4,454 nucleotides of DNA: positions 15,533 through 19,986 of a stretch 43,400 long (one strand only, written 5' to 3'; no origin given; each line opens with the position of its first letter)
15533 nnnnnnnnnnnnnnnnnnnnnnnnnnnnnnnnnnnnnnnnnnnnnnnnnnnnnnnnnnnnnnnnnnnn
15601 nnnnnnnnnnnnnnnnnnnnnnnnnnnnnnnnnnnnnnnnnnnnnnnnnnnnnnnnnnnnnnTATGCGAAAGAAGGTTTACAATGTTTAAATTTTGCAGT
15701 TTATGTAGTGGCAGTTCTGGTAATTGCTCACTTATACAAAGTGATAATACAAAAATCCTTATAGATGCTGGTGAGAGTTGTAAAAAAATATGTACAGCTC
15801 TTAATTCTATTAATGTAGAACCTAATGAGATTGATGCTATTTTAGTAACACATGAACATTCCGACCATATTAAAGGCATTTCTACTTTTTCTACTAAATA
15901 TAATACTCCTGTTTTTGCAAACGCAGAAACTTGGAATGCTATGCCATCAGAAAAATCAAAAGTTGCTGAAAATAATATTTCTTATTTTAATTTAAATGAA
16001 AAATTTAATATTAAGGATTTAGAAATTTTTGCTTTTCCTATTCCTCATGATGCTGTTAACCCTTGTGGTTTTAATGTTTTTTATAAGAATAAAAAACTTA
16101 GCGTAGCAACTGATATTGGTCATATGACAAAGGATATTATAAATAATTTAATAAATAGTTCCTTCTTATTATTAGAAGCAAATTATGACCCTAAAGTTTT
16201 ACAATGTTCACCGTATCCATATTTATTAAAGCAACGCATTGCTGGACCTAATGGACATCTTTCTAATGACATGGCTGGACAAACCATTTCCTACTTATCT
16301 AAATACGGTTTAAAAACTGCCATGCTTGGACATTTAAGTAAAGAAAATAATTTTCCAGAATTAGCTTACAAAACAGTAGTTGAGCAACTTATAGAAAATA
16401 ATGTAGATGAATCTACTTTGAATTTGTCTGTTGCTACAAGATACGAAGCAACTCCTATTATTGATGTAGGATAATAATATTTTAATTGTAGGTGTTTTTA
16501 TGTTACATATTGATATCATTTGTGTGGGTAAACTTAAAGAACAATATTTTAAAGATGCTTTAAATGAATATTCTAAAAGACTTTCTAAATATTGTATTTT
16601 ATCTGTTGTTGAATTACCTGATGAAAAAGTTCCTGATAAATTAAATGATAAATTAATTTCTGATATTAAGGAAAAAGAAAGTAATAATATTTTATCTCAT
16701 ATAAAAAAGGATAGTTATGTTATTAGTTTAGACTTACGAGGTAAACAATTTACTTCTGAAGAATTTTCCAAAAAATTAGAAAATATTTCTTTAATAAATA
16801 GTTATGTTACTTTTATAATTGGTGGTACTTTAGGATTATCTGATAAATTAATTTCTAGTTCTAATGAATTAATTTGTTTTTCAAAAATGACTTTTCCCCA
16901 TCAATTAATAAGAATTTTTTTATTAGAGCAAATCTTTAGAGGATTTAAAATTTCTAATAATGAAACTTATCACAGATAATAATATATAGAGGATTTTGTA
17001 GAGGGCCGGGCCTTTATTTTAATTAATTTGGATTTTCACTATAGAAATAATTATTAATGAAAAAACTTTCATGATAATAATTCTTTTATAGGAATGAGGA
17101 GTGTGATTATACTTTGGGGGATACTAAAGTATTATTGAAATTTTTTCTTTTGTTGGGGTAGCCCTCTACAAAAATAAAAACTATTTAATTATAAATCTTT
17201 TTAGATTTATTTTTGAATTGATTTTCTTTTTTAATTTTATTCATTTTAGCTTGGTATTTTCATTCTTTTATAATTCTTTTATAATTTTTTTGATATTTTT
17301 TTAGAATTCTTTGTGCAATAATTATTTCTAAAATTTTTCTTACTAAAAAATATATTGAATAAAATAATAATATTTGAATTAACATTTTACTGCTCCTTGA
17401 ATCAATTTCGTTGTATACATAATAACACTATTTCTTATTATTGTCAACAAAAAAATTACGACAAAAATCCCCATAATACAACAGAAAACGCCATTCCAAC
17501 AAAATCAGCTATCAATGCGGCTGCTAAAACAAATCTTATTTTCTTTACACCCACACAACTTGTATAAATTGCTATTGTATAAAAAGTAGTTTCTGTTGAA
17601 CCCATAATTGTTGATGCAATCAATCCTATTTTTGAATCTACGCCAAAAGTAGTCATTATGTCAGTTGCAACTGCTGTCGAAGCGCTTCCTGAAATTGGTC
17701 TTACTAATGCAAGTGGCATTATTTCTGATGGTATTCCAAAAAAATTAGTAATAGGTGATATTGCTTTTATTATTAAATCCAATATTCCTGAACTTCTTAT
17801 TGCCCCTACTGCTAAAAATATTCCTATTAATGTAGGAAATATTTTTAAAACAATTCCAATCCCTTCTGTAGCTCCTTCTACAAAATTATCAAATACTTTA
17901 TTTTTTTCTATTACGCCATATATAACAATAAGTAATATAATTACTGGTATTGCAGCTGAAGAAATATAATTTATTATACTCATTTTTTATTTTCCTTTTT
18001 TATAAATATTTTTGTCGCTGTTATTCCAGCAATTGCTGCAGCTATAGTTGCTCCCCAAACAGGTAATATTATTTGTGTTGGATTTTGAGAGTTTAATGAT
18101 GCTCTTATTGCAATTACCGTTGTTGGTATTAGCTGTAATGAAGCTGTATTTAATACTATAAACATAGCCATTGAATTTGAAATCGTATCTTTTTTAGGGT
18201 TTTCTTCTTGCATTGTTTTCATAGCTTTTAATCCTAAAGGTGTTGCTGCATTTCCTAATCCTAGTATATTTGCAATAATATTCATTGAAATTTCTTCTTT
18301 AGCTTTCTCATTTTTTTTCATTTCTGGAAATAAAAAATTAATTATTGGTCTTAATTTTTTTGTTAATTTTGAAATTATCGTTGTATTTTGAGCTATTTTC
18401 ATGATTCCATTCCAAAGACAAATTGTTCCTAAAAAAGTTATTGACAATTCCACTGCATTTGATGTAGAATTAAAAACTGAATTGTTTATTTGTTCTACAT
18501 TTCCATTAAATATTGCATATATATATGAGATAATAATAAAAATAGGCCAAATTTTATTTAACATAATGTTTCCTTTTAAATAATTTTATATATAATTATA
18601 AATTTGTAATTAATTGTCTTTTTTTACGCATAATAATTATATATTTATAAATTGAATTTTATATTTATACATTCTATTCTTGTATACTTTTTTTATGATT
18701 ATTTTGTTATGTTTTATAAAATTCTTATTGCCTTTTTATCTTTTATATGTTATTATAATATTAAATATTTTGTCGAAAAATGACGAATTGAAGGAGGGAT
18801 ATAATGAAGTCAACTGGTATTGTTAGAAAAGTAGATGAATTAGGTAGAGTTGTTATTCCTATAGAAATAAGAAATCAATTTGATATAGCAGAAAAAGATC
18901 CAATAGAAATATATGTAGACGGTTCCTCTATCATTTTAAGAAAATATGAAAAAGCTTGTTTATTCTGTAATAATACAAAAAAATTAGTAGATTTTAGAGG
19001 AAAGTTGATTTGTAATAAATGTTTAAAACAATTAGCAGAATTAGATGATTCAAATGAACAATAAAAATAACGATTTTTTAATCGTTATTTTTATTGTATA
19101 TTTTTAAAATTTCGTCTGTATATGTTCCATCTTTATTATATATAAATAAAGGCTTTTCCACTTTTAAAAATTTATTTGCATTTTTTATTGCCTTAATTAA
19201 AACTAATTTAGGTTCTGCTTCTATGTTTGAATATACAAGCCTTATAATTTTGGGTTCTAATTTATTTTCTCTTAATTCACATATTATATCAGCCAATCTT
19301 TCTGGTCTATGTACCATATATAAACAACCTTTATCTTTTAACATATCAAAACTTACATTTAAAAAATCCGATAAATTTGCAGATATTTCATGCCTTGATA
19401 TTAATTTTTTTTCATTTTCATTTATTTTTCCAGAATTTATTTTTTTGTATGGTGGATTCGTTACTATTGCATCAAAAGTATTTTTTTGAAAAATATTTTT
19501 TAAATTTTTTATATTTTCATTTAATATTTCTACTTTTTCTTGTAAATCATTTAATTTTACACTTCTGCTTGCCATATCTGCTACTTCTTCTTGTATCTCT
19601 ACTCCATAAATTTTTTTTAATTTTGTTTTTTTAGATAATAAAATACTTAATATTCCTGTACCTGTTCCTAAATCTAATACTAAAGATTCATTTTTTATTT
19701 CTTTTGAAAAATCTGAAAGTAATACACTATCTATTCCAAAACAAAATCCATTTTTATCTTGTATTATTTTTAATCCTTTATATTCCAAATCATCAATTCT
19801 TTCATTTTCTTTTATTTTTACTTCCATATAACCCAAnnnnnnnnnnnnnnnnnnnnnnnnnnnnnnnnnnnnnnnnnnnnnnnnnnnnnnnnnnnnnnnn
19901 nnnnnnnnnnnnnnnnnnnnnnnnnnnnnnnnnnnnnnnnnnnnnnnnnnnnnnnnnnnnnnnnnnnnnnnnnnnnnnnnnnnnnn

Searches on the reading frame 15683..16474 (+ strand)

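Call 10: search_protein_families(library=pfam, proteins=[window:15683-16474:+])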
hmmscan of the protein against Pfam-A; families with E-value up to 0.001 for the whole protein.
window:15683-16474:+ (263 aa): 6 families
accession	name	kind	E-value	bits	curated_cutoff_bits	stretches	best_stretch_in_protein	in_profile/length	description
PF12706.13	Lactamase_B_2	-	6.4e-20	72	27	1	23-217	1-199/200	Beta-lactamase superfamily domain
PF00753.33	Lactamase_B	-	9.8e-19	68.5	22.7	1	12-156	5-161/196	Metallo-beta-lactamase superfamily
PF13483.12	Lactamase_B_3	-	7.6e-06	26.4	24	1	14-136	8-98/160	Beta-lactamase superfamily domain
PF16661.11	Lactamase_B_6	-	1.7e-05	24.7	27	1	17-88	1-74/193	Metallo-beta-lactamase superfamily domain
PF23023.1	Anti-Pycsar_Apyc1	-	1.9e-05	24.7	50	1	14-72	21-76/250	Anti-Pycsar protein Apyc1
PF19583.5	ODP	-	0.00023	21.5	27.2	1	14-147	4-138/194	ODP family beta lactamase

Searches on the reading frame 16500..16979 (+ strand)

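Call 10: search_protein_families(library=pfam, proteins=[window:16500-16979:+])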
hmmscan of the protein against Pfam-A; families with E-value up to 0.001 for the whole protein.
window:16500-16979:+ (159 aa): 1 family
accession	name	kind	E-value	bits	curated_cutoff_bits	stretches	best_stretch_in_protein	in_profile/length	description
PF02590.22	SPOUT_MTase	-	7.2e-53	179.2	27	1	3-158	2-154/154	Predicted SPOUT methyltransferase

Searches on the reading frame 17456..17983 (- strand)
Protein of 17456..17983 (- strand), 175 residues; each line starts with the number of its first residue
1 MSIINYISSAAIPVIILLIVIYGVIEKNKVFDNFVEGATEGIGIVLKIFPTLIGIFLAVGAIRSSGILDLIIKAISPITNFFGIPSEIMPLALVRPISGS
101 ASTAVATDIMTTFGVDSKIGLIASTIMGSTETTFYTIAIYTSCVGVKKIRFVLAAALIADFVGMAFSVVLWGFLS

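Call 10: search_protein_families(library=pfam, proteins=[window:17456-17983:-])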
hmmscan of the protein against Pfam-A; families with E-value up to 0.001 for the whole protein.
window:17456-17983:- (175 aa): 1 family
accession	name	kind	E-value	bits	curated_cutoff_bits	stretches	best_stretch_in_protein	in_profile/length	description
PF07670.19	Gate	-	7.9e-13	49.2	29.6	1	45-146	1-103/104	Nucleoside recognition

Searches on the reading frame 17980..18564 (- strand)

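Call 10: search_protein_families(library=pfam, proteins=[window:17980-18564:-])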
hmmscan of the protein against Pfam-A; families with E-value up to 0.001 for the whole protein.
window:17980-18564:- (194 aa): 1 family
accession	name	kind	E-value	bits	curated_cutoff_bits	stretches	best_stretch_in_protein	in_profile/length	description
PF07670.19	Gate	-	3.8e-08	34.1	29.6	1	42-153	2-100/104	Nucleoside recognition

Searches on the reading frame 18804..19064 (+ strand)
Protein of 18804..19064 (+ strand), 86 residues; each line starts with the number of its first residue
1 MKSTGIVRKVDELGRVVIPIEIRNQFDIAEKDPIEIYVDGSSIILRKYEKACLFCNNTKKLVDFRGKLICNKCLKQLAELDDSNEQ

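Call 10: search_protein_families(library=pfam, proteins=[window:18804-19064:+])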
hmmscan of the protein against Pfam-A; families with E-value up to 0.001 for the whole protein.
window:18804-19064:+ (86 aa): 1 family
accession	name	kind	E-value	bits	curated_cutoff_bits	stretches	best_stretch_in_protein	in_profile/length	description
PF04014.23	MazE_antitoxin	-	5.5e-13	49.1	24.7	1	7-50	1-45/48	Antidote-toxin recognition MazE, bacterial antitoxin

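Call 60: find_encoding_contigs(protein=window:18804-19064:+, flank=10000, max_places=10)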
Protein window:18804-19064:+ (86 aa): 4 contigs read that carry it; 4 places shown.
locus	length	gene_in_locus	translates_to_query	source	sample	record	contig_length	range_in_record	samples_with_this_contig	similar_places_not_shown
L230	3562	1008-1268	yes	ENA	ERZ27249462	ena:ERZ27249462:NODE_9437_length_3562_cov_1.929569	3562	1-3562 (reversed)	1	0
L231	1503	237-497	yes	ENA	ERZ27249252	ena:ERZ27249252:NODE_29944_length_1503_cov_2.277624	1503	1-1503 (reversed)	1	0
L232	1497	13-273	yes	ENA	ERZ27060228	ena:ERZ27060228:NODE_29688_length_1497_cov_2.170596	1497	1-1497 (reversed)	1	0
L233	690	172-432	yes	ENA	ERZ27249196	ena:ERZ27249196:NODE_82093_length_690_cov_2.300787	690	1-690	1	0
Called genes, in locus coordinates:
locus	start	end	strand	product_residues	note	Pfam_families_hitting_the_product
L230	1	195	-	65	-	?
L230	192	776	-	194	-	PF07670:Gate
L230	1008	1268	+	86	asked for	PF04014:MazE_antitoxin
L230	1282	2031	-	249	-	PF02384:N6_Mtase, PF05175:MTS, PF13489:Methyltransf_23 (weak), PF02475:TRM5-TYW2_MTfase, PF06325:PrmA, PF07669:Eco57I, PF13847:Methyltransf_31, PF13649:Methyltransf_25, +5 more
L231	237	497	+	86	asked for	PF04014:MazE_antitoxin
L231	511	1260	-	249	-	PF02384:N6_Mtase, PF05175:MTS, PF13489:Methyltransf_23 (weak), PF02475:TRM5-TYW2_MTfase, PF06325:PrmA, PF07669:Eco57I, PF13847:Methyltransf_31, PF13649:Methyltransf_25, +5 more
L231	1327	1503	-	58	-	?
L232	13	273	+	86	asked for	PF04014:MazE_antitoxin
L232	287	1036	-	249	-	PF02384:N6_Mtase, PF05175:MTS, PF13489:Methyltransf_23 (weak), PF02475:TRM5-TYW2_MTfase, PF06325:PrmA, PF07669:Eco57I, PF13847:Methyltransf_31, PF13649:Methyltransf_25, +5 more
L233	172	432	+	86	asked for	PF04014:MazE_antitoxin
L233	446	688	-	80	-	?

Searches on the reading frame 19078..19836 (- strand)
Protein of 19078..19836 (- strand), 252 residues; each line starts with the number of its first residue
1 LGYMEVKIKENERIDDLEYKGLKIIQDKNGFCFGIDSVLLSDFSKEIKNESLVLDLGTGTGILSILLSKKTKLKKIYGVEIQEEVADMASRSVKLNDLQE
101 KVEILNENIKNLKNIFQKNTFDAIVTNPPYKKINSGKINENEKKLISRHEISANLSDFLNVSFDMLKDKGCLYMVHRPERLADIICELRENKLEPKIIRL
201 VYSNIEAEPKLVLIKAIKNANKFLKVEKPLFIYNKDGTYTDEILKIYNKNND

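Call 10: search_protein_families(library=pfam, proteins=[window:19078-19836:-])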
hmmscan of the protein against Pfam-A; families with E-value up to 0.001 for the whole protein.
window:19078-19836:- (252 aa): 22 families
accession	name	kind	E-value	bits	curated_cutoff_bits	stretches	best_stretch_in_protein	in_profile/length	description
PF05175.20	MTS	-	2.5e-13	50.5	23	1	38-134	22-112/170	Methyltransferase small domain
PF06325.19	PrmA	-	2.7e-10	40.7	22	1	44-127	156-233/296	Ribosomal protein L11 methyltransferase (PrmA)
PF07669.17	Eco57I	-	4.6e-10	40.3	25.3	1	75-176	2-134/171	Eco57I restriction-modification methylase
PF13649.12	Methyltransf_25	-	6.8e-10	40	27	1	53-126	1-70/97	Methyltransferase domain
PF13847.12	Methyltransf_31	-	4e-09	36.8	27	1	49-190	3-127/145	Methyltransferase domain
PF02384.22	N6_Mtase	-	4.7e-09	36.4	20.4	1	47-176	44-183/311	N-6 DNA Methylase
PF02475.24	TRM5-TYW2_MTfase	-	5.7e-09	36.6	28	1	45-131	32-115/164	TRM5/TYW2 methyltransferase domain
PF08241.18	Methyltransf_11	-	7.3e-08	33.4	21.2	1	54-126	1-66/95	Methyltransferase domain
PF12847.13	Methyltransf_18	-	1.1e-06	29.2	27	1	43-115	8-78/151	Methyltransferase domain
PF02390.23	Methyltransf_4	-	3.9e-06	26.9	24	1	50-127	2-79/173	Putative methyltransferase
PF01170.24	UPF0020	-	4.8e-06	26.9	22.3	1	72-132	75-133/197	RMKL-like, methyltransferase domain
PF13489.12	Methyltransf_23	-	5.1e-06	26.7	27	1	40-126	13-87/164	Methyltransferase domain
PF08123.19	DOT1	-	1.6e-05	25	23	1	46-96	39-89/205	Histone methylation protein DOT1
PF08242.18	Methyltransf_12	-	6.8e-05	24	30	1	54-127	1-72/98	Methyltransferase domain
PF01728.25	FtsJ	-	9.2e-05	22.9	24.1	1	47-127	19-98/181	FtsJ-like methyltransferase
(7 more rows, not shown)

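Call 70: find_homologous_proteins(query=window:19078-19836:-, max_evalue=1e-60)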
Query window:19078-19836:- (252 aa): 7694 proteins with E <= 1e-60 among 8000 candidates; the best 120 are listed.
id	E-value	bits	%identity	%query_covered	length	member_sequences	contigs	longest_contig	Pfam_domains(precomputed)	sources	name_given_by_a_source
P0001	4.4e-152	522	100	99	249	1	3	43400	PF13489.13,PF02384.23,PF07669.18,PF02475.24,PF08123.20,PF12847.14,PF08241.19,PF13847.13,PF06325.20,PF05175.21,PF13649.13,PF02390.24,PF01170.25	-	-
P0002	1.7e-144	498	94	99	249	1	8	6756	PF13489.13,PF02384.23,PF07669.18,PF02475.24,PF08123.20,PF12847.14,PF08241.19,PF13847.13,PF06325.20,PF05175.21,PF13649.13,PF02390.24,PF01170.25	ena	-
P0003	2.0e-128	445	85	98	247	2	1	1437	PF13489.13,PF02384.23,PF07669.18,PF02475.24,PF08123.20,PF12847.14,PF08241.19,PF07021.19,PF13847.13,PF06325.20,PF05175.21,PF13649.13,PF02390.24,PF01170.25,PF01135.26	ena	-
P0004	9.6e-127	439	82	99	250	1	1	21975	PF13489.13,PF02384.23,PF07669.18,PF02475.24,PF08123.20,PF12847.14,PF08241.19,PF13847.13,PF06325.20,PF05175.21,PF13649.13,PF01170.25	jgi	-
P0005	1.9e-122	425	78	97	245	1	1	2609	PF13847.13,PF13489.13,PF06325.20,PF05175.21,PF02384.23,PF13649.13,PF07669.18,PF02390.24,PF02475.24,PF12847.14,PF08241.19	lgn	-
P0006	2.6e-122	425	80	98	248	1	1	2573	PF13489.13,PF02384.23,PF07669.18,PF02475.24,PF08123.20,PF12847.14,PF08241.19,PF07021.19,PF13847.13,PF06325.20,PF05175.21,PF13649.13,PF01170.25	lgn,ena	-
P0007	1.9e-120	419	78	99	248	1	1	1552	PF13489.13,PF02384.23,PF07669.18,PF02475.24,PF12847.14,PF08241.19,PF13847.13,PF06325.20,PF05175.21,PF03602.22,PF13649.13,PF05971.19,PF01135.26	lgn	-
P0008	6.0e-119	414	-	-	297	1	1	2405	PF00398.27,PF13489.13,PF02353.27,PF07669.18,PF02475.24,PF08123.20,PF08241.19,PF07021.19,PF13847.13,PF06325.20,PF05175.21,PF05971.19,PF13679.13,PF01555.25,PF02384.23,PF12847.14,PF03602.22,PF13649.13,PF02390.24,PF04816.19,PF01135.26,PF01728.26,PF08242.19,PF10294.16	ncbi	-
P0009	1.9e-118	412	78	98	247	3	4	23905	PF13847.13,PF13489.13,PF06325.20,PF05175.21,PF02384.23,PF13649.13,PF07669.18,PF01170.25,PF02475.24,PF12847.14,PF08241.19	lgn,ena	-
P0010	5.6e-117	407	76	98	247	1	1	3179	PF13489.13,PF02384.23,PF07669.18,PF02475.24,PF08123.20,PF12847.14,PF08241.19,PF13847.13,PF06325.20,PF05175.21,PF13649.13,PF05971.19,PF01170.25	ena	-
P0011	7.6e-117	407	76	98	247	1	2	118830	PF13489.13,PF02384.23,PF07669.18,PF02475.24,PF08123.20,PF12847.14,PF08241.19,PF13847.13,PF06325.20,PF05175.21,PF13649.13,PF05971.19,PF01170.25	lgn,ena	-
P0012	9.8e-117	407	76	98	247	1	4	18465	PF13489.13,PF02384.23,PF07669.18,PF02475.24,PF08123.20,PF12847.14,PF08241.19,PF13847.13,PF06325.20,PF05175.21,PF13649.13,PF05971.19,PF02390.24,PF01170.25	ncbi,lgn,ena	-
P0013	1.0e-116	407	77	98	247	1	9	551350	PF13489.13,PF02384.23,PF07669.18,PF02475.24,PF08123.20,PF12847.14,PF08241.19,PF13847.13,PF06325.20,PF05175.21,PF13649.13,PF01170.25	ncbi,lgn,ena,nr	ncbi:MAG: tRNA1(Val) (adenine(37)-N6)-methyltransferase [Clostridia bacterium]|nr:tRNA1(Val) (adenin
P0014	1.1e-116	406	76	98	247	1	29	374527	PF13489.13,PF02384.23,PF07669.18,PF02475.24,PF08123.20,PF12847.14,PF08241.19,PF13847.13,PF06325.20,PF05175.21,PF13649.13,PF05971.19,PF01170.25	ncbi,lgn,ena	-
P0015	1.5e-116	406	76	98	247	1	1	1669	PF13489.13,PF02384.23,PF07669.18,PF02475.24,PF08123.20,PF12847.14,PF08241.19,PF13847.13,PF06325.20,PF05175.21,PF13649.13,PF05971.19,PF01170.25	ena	-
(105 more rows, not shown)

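Call 71: find_encoding_contigs(protein=P0002, flank=10000, max_places=8)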
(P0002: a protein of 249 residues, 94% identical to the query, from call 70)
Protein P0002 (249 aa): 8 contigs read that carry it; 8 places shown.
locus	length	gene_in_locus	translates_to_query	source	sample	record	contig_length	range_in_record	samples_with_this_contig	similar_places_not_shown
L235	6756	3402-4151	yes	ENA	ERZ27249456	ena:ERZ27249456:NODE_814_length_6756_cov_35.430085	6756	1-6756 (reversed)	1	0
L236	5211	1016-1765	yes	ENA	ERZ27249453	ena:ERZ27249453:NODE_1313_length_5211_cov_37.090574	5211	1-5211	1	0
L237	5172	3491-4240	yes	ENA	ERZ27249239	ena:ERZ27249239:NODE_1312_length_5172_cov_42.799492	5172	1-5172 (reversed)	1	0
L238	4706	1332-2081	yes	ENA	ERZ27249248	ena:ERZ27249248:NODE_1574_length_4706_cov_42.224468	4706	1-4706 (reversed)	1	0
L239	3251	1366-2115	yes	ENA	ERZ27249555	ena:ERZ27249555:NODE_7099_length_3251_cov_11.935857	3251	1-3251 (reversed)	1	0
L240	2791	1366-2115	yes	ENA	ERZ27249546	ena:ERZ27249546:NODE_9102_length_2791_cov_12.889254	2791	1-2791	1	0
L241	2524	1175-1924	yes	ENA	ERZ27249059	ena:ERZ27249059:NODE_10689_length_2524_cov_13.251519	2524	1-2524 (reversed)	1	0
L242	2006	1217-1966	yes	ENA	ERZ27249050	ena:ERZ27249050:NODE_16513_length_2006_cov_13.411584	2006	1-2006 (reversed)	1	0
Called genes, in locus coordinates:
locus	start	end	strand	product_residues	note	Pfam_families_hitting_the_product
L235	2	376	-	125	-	?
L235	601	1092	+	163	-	PF10646:Germane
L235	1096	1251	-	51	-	-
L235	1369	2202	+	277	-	PF00590:TP_methylase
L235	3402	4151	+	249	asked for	PF02384:N6_Mtase, PF05175:MTS, PF07669:Eco57I, PF02475:TRM5-TYW2_MTfase, PF06325:PrmA, PF13847:Methyltransf_31, PF08241:Methyltransf_11, PF13649:Methyltransf_25, +5 more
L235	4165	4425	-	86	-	PF04014:MazE_antitoxin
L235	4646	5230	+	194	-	PF07670:Gate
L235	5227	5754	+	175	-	PF07670:Gate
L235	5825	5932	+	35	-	-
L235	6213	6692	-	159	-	PF02590:SPOUT_MTase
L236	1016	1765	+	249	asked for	PF02384:N6_Mtase, PF05175:MTS, PF07669:Eco57I, PF02475:TRM5-TYW2_MTfase, PF06325:PrmA, PF13847:Methyltransf_31, PF08241:Methyltransf_11, PF13649:Methyltransf_25, +5 more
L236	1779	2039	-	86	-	PF04014:MazE_antitoxin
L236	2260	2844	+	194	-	PF07670:Gate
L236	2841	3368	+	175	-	PF07670:Gate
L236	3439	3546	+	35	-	-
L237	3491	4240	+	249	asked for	PF02384:N6_Mtase, PF05175:MTS, PF07669:Eco57I, PF02475:TRM5-TYW2_MTfase, PF06325:PrmA, PF13847:Methyltransf_31, PF08241:Methyltransf_11, PF13649:Methyltransf_25, +5 more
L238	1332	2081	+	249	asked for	PF02384:N6_Mtase, PF05175:MTS, PF07669:Eco57I, PF02475:TRM5-TYW2_MTfase, PF06325:PrmA, PF13847:Methyltransf_31, PF08241:Methyltransf_11, PF13649:Methyltransf_25, +5 more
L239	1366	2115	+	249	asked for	PF02384:N6_Mtase, PF05175:MTS, PF07669:Eco57I, PF02475:TRM5-TYW2_MTfase, PF06325:PrmA, PF13847:Methyltransf_31, PF08241:Methyltransf_11, PF13649:Methyltransf_25, +5 more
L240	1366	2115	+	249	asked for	PF02384:N6_Mtase, PF05175:MTS, PF07669:Eco57I, PF02475:TRM5-TYW2_MTfase, PF06325:PrmA, PF13847:Methyltransf_31, PF08241:Methyltransf_11, PF13649:Methyltransf_25, +5 more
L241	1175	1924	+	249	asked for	PF02384:N6_Mtase, PF05175:MTS, PF07669:Eco57I, PF02475:TRM5-TYW2_MTfase, PF06325:PrmA, PF13847:Methyltransf_31, PF08241:Methyltransf_11, PF13649:Methyltransf_25, +5 more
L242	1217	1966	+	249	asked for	PF02384:N6_Mtase, PF05175:MTS, PF07669:Eco57I, PF02475:TRM5-TYW2_MTfase, PF06325:PrmA, PF13847:Methyltransf_31, PF08241:Methyltransf_11, PF13649:Methyltransf_25, +5 more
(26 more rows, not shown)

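Call 72: find_encoding_contigs(protein=P0004, flank=10000, max_places=4)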
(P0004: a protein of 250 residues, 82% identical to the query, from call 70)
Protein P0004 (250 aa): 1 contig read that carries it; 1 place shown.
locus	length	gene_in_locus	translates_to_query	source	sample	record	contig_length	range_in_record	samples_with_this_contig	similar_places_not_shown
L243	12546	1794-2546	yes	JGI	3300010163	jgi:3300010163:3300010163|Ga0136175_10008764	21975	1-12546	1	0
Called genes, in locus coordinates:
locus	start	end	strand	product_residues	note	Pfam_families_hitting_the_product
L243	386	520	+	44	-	-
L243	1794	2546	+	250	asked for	PF02384:N6_Mtase, PF05175:MTS, PF02475:TRM5-TYW2_MTfase, PF06325:PrmA, PF13847:Methyltransf_31, PF08241:Methyltransf_11, PF13649:Methyltransf_25, PF07669:Eco57I, +4 more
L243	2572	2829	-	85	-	PF04014:MazE_antitoxin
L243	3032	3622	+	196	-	PF07670:Gate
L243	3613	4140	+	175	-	PF07670:Gate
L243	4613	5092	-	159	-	PF02590:SPOUT_MTase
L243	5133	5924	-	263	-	PF00753:Lactamase_B, PF23023:Anti-Pycsar_Apyc1, PF13483:Lactamase_B_3 (weak), PF16661:Lactamase_B_6 (faint), PF12706:Lactamase_B_2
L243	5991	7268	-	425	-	PF00275:EPSP_synthase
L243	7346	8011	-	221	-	PF09551:Spore_II_R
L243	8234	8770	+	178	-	-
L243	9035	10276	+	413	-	PF01704:UDPGP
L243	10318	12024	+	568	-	PF02878:PGM_PMM_I, PF02879:PGM_PMM_II, PF02880:PGM_PMM_III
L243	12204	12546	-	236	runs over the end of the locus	PF01171:ATP_bind_3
